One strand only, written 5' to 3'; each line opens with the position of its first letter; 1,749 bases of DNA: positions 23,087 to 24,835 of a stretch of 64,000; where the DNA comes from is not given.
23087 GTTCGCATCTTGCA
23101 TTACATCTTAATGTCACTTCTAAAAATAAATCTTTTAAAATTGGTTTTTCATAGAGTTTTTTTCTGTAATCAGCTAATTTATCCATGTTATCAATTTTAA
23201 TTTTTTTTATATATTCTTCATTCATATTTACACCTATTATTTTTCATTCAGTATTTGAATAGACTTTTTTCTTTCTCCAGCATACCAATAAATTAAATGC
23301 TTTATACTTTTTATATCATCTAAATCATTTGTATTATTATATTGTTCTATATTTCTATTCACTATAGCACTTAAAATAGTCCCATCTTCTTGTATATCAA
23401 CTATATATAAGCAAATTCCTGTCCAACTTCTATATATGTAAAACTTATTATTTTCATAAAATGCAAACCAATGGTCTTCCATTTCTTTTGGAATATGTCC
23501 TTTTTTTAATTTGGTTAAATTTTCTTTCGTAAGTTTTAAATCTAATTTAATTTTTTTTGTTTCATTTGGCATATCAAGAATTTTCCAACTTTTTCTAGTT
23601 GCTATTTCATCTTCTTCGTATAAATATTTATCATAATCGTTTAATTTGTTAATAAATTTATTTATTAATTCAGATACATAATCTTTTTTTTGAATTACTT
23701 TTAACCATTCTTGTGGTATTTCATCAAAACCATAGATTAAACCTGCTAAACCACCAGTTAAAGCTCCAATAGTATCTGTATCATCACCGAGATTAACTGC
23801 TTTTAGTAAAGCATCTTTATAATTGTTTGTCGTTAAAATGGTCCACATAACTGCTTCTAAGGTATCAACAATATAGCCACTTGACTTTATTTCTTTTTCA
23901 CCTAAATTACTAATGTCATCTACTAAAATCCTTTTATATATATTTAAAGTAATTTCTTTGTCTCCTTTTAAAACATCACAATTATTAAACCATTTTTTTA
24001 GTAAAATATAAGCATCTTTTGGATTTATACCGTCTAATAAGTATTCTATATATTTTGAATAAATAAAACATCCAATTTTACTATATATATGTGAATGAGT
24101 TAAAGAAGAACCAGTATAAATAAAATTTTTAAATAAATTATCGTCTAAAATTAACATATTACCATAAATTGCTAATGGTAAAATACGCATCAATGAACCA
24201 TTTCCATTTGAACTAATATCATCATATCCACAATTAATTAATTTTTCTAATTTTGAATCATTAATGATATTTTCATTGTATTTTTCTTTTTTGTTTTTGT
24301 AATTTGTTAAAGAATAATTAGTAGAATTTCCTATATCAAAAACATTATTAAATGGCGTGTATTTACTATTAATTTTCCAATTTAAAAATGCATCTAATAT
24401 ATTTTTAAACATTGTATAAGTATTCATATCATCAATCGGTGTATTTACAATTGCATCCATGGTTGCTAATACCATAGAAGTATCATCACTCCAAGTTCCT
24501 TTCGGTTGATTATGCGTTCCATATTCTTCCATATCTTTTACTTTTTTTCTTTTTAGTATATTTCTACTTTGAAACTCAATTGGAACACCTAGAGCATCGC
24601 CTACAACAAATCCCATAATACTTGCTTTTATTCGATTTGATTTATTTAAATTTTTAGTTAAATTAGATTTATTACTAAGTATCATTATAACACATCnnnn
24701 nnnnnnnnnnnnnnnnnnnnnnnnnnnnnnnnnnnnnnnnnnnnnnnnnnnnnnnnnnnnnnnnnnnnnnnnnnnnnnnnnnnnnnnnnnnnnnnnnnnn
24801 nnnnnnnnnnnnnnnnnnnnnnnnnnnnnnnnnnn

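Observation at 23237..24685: ADP-ribosylglycohydrolase with an uncharacterised C-terminal domain of about 140 aa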

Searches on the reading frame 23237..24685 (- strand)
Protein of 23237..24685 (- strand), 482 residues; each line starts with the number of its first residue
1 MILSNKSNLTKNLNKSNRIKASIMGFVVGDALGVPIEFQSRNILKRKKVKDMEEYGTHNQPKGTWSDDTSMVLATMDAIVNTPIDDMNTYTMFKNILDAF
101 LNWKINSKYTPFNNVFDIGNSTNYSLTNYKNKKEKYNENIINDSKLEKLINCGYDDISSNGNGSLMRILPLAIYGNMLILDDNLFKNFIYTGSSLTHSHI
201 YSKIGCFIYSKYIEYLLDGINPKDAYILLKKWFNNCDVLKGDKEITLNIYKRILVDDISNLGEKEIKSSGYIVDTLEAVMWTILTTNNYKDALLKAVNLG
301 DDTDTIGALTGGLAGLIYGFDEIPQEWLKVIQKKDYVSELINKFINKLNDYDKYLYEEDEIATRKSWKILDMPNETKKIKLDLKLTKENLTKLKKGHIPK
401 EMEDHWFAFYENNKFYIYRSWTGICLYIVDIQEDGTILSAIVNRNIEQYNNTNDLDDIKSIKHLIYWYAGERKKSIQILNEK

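Call 3: search_protein_families(library=pfam, proteins=[window:23237-24685:-], max_evalue=0.1)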
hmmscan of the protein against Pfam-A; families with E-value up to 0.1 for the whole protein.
window:23237-24685:- (482 aa): 1 family
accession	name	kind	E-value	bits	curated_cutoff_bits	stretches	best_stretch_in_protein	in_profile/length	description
PF03747.19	ADP_ribosyl_GH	-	1.2e-59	202.8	26.2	1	22-326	2-287/287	ADP-ribosylglycohydrolase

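Call 4: search_protein_families(library=ncbifam, proteins=[window:23237-24685:-], max_evalue=0.1)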
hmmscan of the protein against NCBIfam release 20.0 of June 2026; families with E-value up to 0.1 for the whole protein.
window:23237-24685:- (482 aa): 3 families
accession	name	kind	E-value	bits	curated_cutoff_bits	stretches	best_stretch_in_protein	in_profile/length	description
NF041672.1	ADPriboarghdlase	equivalog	3.3e-50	170.9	490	1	9-344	60-355/361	ADP-ribosylarginine hydrolase Tri1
TIGR02662.1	dinitro_DRAG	equivalog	2.8e-35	121.9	337.05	1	17-334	3-270/287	ADP-ribosyl-[dinitrogen reductase] hydrolase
NF005973.0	PRK08059.1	equivalog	0.069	13.3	148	0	336-401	36-95/123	S1 domain-containing post-transcriptional regulator GSP13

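Call 6: search_protein_families(library=padloc, proteins=[window:23237-24685:-], max_evalue=0.1)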
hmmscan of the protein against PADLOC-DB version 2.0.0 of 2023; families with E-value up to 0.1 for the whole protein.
window:23237-24685:- (482 aa): 0 families

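Call 7: search_solved_structures(query=window:23237-24685:-, max_evalue=1, show_alignments=2)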
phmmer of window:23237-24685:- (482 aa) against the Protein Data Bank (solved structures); distinct sequences matched with E-value up to 1: 18.
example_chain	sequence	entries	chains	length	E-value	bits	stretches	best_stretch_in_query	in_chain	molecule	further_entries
8za7_A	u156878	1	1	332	9.3e-63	216.3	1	18-348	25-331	Lmo0067 protein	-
6dre_A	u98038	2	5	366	4.1e-33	118.5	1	17-343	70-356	ADP-ribosyl-(Dinitrogen reductase) hydrolase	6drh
1t5j_A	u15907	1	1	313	6e-22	81.7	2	138-344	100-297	Hypothetical protein MJ1187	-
2cwc_A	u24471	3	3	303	3.8e-21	79.1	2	267-337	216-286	ADP-ribosylglycohydrolase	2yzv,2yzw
2woc_A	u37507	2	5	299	1.3e-19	74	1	267-334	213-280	ADP-RIBOSYL-[DINITROGEN REDUCTASE] GLYCOHYDROLASE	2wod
2woe_A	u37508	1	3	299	1.3e-19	73.9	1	267-334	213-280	ADP-RIBOSYL-[DINITROGEN REDUCTASE] GLYCOHYDROLASE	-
3g9d_A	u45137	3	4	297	2.4e-15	59.9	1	269-336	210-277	Dinitrogenase reductase activating glucohydrolase | Dinitrogenase reductase activacting glicohydrolase | ADP-ribosyl-(Dinitrogen reductase) hydrolase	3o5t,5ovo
2qty_A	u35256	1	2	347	6.7e-08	35.4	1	285-330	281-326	Poly(ADP-ribose) glycohydrolase ARH3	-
6g1p_A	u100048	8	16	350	7.6e-08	35.2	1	286-330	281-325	ADP-ribosylhydrolase like 2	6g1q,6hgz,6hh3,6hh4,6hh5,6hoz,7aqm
2g4k_A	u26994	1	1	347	1.1e-07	34.7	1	287-332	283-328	ADP-ribosylhydrolase 3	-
2foz_A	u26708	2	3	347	1.1e-07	34.7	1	287-332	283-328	ADP-ribosylhydrolase like 2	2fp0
5zqy_A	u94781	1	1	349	1.1e-07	34.7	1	287-332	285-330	Poly(ADP-ribose) glycohydrolase ARH3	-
9rfd_A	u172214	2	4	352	1.1e-07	34.7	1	287-332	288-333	ADP-ribosylhydrolase ARH3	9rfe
7akr_AAA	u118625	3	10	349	1.2e-07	34.5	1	287-332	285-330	ADP-ribose glycohydrolase ARH3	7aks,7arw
6d36_C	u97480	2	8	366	1.2e-07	34.5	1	287-332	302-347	Poly(ADP-ribose) glycohydrolase ARH3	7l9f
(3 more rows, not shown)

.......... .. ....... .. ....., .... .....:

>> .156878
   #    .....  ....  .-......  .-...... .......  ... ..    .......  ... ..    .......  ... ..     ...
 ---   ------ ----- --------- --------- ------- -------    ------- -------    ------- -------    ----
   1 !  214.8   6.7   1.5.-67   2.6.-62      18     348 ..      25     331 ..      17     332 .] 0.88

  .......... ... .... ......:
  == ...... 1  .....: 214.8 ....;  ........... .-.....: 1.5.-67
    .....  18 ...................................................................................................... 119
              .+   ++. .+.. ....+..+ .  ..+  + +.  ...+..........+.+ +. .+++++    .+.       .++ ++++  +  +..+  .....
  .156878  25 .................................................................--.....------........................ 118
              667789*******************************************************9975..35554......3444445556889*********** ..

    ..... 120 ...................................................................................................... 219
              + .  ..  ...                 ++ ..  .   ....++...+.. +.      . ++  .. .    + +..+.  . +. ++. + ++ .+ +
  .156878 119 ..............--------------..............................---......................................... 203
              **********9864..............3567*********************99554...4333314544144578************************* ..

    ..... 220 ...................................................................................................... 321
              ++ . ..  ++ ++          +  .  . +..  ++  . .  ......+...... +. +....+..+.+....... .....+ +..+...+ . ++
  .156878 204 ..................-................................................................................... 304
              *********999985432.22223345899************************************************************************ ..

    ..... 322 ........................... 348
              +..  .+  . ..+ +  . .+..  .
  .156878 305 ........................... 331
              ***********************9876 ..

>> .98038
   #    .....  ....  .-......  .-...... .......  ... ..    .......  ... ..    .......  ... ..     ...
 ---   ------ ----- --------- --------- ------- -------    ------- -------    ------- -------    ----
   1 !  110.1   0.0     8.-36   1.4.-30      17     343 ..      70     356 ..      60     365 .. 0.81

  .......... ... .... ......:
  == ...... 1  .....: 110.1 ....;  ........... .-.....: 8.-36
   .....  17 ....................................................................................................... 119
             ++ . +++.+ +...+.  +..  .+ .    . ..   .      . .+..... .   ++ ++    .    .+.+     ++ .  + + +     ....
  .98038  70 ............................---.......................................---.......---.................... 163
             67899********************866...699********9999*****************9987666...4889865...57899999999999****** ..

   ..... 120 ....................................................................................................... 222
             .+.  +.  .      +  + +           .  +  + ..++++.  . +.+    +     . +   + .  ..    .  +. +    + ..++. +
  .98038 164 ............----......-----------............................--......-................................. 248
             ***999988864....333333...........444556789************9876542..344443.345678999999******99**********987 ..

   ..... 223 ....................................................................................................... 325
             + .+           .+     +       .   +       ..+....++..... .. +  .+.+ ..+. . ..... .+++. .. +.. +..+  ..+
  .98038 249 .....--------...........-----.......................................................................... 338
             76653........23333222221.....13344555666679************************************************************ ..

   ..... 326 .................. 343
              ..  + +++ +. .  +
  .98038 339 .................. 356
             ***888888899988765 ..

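Call 14: find_encoding_contigs(protein=window:23237-24685:-, flank=10000, max_places=6)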
Protein window:23237-24685:- (482 aa): 24 contigs read that carry it; 6 places shown.
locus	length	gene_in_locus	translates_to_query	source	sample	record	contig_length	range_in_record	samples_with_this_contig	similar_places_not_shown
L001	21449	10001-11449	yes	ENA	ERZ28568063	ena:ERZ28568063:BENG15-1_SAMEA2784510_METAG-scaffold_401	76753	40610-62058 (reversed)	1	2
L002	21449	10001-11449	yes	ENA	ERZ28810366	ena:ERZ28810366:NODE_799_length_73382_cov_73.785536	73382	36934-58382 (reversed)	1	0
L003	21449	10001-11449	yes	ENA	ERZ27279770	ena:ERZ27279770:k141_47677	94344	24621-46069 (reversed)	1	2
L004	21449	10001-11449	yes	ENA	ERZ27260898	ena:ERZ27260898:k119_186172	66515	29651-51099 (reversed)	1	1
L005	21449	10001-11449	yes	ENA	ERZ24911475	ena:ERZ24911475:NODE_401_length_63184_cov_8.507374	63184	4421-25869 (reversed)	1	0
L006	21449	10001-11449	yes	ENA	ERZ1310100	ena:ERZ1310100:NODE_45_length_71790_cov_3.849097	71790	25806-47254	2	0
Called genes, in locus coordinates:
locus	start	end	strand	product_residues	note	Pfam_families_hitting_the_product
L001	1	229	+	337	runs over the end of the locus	PF02547:Queuosine_synth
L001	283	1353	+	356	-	PF00535:Glycos_transf_2 (faint), PF13424:TPR_12 (faint), PF13428:TPR_14 (faint), PF21033:RMD1-3 (faint), PF07719:TPR_2 (faint), PF13181:TPR_8 (faint), PF00515:TPR_1 (faint), PF14853:Fis1_TPR_C (weak), +1 more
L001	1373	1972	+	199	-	-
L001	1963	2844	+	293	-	PF01745:IPT, PF13238:AAA_18 (faint), PF01715:IPPT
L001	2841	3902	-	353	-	PF01467:CTP_transf_like (weak), PF05636:HIGH_NTase1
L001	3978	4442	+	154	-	PF02620:YceD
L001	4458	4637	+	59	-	PF01783:Ribosomal_L32p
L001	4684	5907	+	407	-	PF03575:Peptidase_S51, PF13302:Acetyltransf_3, PF13420:Acetyltransf_4 (weak), PF00583:Acetyltransf_1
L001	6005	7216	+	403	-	PF00464:SHMT, PF00155:Aminotran_1_2, PF01041:DegT_DnrJ_EryC1 (weak)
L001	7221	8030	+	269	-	PF00763:THF_DHG_CYH, PF02882:THF_DHG_CYH_C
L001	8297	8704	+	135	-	PF00376:MerR, PF13411:MerR_1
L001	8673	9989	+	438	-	PF02534:T4SS-DNA_transf, PF10412:TrwB_AAD_bind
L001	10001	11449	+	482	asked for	PF03747:ADP_ribosyl_GH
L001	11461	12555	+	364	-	PF04055:Radical_SAM, PF13186:SPASM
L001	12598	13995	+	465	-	-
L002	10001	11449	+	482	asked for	PF03747:ADP_ribosyl_GH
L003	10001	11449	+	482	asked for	PF03747:ADP_ribosyl_GH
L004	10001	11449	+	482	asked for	PF03747:ADP_ribosyl_GH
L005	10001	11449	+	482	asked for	PF03747:ADP_ribosyl_GH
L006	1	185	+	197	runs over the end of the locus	PF04892:VanZ-LLP1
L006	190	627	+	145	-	PF02130:YbeY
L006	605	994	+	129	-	PF01219:DAGK_prokar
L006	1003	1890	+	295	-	PF00009:GTP_EFTU, PF00350:Dynamin_N (faint), PF01926:MMR_HSR1, PF02421:FeoB_N, PF03193:RsgA_GTPase (faint), PF04548:AIG1 (weak), PF10662:PduV-EutP (weak), PF07650:KH_2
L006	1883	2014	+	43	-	-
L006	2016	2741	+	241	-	PF11967:RecO_N, PF02565:RecO_C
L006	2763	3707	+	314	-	PF20990:DUF2207_C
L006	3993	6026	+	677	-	PF03412:Peptidase_C39, PF00664:ABC_membrane, PF00005:ABC_tran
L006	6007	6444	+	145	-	-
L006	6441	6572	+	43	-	-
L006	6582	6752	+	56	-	-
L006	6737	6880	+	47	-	-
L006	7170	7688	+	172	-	-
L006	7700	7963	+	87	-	-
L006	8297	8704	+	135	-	PF00376:MerR, PF13411:MerR_1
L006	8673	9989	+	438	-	PF02534:T4SS-DNA_transf, PF10412:TrwB_AAD_bind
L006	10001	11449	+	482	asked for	PF03747:ADP_ribosyl_GH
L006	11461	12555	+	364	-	PF04055:Radical_SAM, PF13186:SPASM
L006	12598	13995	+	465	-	-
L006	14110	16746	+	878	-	PF01326:PPDK_N, PF00391:PEP-utilizers, PF02896:PEP-utilizers_C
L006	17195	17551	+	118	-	-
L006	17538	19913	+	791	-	PF00133:tRNA-synt_1, PF09334:tRNA-synt_1g, PF13603:tRNA-synt_1_2, PF00133:tRNA-synt_1, PF08264:Anticodon_1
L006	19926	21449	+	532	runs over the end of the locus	PF00133:tRNA-synt_1, PF01406:tRNA-synt_1e, PF09334:tRNA-synt_1g, PF01406:tRNA-synt_1e (weak), PF19303:Anticodon_3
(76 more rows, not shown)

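Call 17: predict_structure(protein=window:23237-24685:-)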
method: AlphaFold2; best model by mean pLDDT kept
length: 482 residues; sequences in the alignment: 1
mean_pLDDT: 42.3   pTM: 0.28
mean pLDDT of the five models: 42.3, 33.1, 31.4, 30.6, 28.3
residues with pLDDT >= 90: 0; 70-90: 57; 50-70: 41; < 50: 384
segments of 3 or more residues with pLDDT < 50: 1-374, 399-403, 480-482
pLDDT, mean of each block of 10 residues (from residue 1): 32 34 34 28 30 32 31 36 33 38 30 28 26 28 33 31 33 33 36 33 40 39 42 42 40 39 36 38 37 38 39 37 38 39 38 32 35 62 78 62 59 76 70 83 61 69 70 52 39
secondary structure, 60 per line:
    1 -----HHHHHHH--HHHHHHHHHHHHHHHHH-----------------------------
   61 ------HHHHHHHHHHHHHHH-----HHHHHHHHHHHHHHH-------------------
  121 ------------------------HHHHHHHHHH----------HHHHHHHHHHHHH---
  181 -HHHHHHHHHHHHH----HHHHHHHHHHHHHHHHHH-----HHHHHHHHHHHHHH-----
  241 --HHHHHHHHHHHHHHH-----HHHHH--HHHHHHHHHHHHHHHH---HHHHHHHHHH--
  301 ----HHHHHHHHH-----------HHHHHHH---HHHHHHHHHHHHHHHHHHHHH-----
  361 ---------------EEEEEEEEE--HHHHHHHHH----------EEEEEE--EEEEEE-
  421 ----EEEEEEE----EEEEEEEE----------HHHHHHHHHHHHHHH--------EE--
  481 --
elements in order: H6-12 H15-31 H67-81 H87-101 H145-154 H165-177 H182-194 H199-216 H222-235 H243-257 H263-267 H270-285 H289-298 H305-313 H325-331 H335-355 E376-384 H387-395 E406-411 E414-419 E425-431 E436-443 H454-468

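Call 19: search_protein_families(library=phrogs, proteins=[window:23237-24685:-], max_evalue=0.01)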
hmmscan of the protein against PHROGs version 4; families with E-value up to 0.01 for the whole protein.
window:23237-24685:- (482 aa): 2 families
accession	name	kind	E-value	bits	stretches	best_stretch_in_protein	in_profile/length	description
phrog_6572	-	other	1.7e-64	219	1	15-353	4-313/325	ADP-ribosylglycohydrolase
phrog_22100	-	unknown function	7e-19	69.3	1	21-336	5-289/306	-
